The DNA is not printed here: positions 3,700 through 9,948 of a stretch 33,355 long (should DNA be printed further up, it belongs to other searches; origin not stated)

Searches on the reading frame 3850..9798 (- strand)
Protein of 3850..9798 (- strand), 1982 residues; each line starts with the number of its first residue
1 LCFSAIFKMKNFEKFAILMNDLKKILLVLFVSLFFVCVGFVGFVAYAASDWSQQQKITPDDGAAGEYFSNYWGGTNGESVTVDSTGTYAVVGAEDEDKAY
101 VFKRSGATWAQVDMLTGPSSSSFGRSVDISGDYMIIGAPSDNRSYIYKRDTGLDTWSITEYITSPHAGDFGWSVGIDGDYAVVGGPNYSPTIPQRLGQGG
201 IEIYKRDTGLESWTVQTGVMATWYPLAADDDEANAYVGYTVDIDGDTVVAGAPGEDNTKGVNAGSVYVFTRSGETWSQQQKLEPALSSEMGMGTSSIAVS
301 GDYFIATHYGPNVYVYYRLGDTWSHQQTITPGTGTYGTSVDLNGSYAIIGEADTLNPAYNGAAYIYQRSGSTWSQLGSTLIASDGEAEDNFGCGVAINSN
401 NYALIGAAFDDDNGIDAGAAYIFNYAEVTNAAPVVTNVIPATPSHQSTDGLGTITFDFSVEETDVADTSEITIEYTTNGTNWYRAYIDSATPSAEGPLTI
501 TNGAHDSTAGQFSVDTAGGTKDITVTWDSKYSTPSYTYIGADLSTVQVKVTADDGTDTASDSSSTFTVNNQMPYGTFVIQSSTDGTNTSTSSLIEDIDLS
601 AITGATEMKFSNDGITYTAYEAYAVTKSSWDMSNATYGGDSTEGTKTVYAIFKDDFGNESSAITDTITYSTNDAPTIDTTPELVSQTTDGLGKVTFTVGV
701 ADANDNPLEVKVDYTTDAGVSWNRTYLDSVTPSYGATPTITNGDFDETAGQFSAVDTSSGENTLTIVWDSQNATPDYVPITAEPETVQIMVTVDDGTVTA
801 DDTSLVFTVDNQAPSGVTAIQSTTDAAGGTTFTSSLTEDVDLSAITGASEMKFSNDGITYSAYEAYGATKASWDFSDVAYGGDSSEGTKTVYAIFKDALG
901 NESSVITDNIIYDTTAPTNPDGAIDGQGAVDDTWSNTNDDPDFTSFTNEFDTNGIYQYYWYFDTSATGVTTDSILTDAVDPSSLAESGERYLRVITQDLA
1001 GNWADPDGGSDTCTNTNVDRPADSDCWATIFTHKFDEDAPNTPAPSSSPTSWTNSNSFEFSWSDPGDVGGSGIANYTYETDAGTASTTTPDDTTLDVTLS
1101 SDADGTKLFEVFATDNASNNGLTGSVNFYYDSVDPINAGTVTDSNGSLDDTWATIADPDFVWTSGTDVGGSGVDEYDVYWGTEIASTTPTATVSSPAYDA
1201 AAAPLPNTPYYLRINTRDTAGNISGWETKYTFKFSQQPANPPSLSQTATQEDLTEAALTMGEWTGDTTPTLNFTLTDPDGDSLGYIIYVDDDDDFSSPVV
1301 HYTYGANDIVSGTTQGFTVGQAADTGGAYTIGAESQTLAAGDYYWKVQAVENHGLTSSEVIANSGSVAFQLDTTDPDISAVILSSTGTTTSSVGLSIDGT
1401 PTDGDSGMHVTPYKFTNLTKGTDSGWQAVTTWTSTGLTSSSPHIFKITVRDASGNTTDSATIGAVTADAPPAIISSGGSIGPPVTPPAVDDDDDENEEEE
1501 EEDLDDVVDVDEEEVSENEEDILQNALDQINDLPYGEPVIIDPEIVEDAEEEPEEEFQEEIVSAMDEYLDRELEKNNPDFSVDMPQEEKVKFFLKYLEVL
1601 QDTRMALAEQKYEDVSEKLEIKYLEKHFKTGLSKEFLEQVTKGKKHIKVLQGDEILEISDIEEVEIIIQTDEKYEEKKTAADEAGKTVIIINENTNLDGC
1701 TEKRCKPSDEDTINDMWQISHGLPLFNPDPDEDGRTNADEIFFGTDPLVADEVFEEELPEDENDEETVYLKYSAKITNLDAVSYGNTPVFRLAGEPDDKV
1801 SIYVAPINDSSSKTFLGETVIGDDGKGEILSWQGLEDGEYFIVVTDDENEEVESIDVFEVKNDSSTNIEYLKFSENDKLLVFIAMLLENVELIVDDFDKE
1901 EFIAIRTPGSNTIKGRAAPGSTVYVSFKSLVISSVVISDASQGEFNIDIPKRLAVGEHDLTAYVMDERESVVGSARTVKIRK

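Call 4: search_protein_families(library=pfam, proteins=[window:3850-9798:-], max_evalue=0.1)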
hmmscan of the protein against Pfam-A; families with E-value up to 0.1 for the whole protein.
window:3850-9798:- (1982 aa): 1 family
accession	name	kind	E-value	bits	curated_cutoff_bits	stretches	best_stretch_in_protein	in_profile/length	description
PF14312.12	FG-GAP_2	-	1e-42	144.5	23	6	378-423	5-49/49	FG-GAP repeat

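Call 5: search_protein_families(library=ncbifam, proteins=[window:3850-9798:-], max_evalue=0.1)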
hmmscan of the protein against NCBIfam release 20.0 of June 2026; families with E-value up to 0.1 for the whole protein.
window:3850-9798:- (1982 aa): 0 families
